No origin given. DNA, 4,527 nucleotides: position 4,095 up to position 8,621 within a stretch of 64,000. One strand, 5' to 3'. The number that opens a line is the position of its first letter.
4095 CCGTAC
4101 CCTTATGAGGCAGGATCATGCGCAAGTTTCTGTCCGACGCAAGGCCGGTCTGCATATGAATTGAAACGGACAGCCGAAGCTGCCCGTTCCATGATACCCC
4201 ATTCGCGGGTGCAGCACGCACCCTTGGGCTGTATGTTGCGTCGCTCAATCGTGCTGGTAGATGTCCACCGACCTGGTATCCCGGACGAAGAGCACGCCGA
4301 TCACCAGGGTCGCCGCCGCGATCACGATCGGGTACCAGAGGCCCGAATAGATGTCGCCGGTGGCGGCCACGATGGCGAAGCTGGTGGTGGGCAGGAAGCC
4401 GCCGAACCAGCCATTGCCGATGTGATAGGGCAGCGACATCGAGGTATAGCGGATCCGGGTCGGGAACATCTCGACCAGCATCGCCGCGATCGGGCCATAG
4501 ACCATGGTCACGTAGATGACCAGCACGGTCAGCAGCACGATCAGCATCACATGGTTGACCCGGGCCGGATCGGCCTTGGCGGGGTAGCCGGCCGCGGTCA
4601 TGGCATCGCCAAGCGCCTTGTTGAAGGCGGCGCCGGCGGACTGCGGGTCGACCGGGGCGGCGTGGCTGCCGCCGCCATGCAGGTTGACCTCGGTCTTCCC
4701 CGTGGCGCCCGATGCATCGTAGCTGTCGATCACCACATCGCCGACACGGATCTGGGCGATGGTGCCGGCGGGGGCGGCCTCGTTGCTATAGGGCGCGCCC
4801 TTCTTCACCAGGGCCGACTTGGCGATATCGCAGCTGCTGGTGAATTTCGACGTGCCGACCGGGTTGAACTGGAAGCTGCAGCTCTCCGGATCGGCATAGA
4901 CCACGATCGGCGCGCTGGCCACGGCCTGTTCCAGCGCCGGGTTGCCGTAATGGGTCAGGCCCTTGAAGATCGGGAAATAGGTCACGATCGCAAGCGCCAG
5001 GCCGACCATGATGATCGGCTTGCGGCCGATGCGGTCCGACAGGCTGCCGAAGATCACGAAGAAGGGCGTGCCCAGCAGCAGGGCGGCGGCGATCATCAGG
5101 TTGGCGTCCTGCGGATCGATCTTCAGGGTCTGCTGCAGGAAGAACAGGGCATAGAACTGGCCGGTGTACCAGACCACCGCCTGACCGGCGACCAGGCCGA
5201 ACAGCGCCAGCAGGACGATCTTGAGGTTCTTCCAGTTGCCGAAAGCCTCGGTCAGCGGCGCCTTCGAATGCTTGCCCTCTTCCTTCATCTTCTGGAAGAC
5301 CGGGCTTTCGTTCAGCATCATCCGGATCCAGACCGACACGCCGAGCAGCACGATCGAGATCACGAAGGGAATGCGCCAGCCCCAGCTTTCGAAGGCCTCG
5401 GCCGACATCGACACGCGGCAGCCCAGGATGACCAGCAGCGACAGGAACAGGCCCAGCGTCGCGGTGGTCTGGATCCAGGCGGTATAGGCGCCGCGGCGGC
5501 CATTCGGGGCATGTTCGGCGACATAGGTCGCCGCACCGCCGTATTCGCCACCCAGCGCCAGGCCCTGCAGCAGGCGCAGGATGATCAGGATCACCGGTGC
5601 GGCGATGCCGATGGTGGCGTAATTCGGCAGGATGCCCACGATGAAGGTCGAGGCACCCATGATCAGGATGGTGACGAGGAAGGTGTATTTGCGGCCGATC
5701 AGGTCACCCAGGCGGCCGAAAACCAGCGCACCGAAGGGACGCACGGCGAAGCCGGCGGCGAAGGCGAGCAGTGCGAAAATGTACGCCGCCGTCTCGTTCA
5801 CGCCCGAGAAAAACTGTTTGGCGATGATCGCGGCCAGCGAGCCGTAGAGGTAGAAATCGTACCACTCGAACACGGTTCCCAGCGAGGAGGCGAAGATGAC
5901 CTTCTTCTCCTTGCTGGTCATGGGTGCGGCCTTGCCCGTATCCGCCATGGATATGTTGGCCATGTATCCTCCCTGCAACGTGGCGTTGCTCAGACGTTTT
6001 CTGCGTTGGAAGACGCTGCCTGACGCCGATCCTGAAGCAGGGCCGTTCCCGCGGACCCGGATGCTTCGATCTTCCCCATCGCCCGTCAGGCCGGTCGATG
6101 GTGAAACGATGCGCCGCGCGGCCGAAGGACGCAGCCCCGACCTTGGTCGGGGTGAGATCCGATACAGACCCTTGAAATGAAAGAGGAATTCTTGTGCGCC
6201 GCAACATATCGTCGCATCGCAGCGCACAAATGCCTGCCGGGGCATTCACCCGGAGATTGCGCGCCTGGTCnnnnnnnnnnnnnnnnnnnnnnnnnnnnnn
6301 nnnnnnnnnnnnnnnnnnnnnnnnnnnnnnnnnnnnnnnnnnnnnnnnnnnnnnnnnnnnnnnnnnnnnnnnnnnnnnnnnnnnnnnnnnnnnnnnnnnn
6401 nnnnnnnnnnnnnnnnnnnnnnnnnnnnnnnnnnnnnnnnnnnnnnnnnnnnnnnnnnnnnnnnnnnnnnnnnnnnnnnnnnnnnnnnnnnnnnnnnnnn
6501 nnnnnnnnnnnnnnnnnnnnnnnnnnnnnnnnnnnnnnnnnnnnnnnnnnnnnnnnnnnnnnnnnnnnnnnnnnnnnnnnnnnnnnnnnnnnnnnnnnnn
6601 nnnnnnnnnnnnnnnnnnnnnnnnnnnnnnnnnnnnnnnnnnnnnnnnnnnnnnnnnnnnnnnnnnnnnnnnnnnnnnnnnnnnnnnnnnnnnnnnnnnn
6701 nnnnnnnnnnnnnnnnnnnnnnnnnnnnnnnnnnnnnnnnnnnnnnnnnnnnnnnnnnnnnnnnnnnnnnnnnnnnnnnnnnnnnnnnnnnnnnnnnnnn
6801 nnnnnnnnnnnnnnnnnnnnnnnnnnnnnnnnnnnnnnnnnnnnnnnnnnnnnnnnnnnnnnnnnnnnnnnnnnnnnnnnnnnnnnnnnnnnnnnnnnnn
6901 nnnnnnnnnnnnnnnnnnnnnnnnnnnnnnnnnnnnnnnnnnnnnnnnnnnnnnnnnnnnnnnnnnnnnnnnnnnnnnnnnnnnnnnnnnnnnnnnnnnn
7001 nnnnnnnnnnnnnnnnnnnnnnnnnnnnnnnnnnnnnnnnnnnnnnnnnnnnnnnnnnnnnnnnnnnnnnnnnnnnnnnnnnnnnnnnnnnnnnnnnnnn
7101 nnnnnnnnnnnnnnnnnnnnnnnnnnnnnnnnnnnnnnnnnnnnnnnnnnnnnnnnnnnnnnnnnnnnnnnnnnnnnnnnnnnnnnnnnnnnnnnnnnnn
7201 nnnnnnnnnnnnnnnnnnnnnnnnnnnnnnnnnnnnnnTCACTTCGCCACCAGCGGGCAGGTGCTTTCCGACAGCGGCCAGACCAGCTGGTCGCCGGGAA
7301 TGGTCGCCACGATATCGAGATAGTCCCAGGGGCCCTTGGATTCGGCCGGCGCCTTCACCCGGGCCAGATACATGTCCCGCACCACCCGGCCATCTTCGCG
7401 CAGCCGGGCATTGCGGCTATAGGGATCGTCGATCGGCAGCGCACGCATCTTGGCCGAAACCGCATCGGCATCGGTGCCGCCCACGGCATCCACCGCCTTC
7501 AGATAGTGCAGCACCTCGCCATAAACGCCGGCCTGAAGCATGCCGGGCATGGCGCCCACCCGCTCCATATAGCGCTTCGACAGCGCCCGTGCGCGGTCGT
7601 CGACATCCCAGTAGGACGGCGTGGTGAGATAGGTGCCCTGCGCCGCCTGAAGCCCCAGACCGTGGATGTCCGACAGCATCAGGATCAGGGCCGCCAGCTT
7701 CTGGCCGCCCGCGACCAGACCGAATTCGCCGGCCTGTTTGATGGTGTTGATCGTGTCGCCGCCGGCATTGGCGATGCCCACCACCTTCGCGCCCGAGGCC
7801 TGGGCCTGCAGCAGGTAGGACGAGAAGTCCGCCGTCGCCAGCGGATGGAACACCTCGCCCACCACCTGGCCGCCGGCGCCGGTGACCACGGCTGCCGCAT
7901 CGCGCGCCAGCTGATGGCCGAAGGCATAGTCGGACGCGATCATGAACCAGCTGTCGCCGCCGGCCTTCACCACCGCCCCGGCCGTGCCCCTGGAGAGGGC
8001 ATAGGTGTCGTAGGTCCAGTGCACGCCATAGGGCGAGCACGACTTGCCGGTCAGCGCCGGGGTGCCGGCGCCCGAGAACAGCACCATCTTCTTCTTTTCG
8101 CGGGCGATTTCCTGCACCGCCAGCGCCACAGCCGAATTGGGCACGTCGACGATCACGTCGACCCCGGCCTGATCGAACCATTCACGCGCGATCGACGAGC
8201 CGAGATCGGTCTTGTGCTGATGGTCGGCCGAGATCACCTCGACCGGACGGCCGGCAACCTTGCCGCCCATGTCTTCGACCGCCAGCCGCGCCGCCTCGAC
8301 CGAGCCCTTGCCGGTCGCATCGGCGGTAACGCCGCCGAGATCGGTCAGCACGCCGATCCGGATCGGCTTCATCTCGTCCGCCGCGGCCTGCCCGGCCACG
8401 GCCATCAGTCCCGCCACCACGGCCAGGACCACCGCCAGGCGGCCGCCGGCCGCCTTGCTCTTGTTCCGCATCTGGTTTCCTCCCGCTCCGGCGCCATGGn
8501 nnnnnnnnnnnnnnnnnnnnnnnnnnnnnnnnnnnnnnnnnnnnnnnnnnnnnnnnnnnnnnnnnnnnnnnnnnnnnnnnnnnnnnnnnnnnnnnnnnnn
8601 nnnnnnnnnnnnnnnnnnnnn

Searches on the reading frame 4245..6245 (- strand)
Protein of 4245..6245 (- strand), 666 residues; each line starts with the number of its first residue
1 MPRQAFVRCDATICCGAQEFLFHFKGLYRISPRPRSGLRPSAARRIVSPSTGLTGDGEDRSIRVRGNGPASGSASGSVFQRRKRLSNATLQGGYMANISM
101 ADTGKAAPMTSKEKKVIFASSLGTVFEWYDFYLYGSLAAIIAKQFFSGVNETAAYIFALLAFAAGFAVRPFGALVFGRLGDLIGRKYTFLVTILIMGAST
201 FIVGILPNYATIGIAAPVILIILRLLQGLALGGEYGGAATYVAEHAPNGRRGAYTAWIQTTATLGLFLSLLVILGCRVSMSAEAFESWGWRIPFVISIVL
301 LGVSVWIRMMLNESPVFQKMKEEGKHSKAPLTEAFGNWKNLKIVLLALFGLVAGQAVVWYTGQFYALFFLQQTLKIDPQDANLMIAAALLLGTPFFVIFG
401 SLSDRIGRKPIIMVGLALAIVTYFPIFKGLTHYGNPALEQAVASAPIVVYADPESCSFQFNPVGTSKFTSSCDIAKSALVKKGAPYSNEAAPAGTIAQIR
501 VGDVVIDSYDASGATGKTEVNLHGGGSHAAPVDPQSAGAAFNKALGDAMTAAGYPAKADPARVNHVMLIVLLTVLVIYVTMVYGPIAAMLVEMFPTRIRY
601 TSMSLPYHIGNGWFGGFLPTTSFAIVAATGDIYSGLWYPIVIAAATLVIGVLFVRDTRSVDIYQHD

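Call 46: search_protein_families(library=pfam, proteins=[window:4245-6245:-], max_evalue=0.00001)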
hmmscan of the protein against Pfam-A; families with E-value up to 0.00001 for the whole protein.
window:4245-6245:- (666 aa): 2 families
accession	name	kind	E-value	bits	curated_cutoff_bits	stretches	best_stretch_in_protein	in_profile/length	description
PF00083.30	Sugar_tr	-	4.2e-37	128.5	22.3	1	118-331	3-211/452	Sugar (and other) transporter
PF07690.21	MFS_1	-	5.1e-27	95.1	33.4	1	122-427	3-286/347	Major Facilitator Superfamily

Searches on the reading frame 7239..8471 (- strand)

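Call 46: search_protein_families(library=pfam, proteins=[window:7239-8471:-], max_evalue=0.00001)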
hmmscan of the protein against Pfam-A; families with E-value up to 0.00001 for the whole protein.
window:7239-8471:- (410 aa): 3 families
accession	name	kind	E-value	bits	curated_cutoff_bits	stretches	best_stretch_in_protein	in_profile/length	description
PF13458.12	Peripla_BP_6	-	8.8e-108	361.4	31.7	1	36-373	1-339/343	Periplasmic binding protein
PF13433.12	Peripla_BP_5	-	7.1e-17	62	27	1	37-353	1-317/363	Periplasmic binding protein domain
PF01094.35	ANF_receptor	-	1.1e-06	28.4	25.4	1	59-233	4-184/353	Receptor family ligand binding region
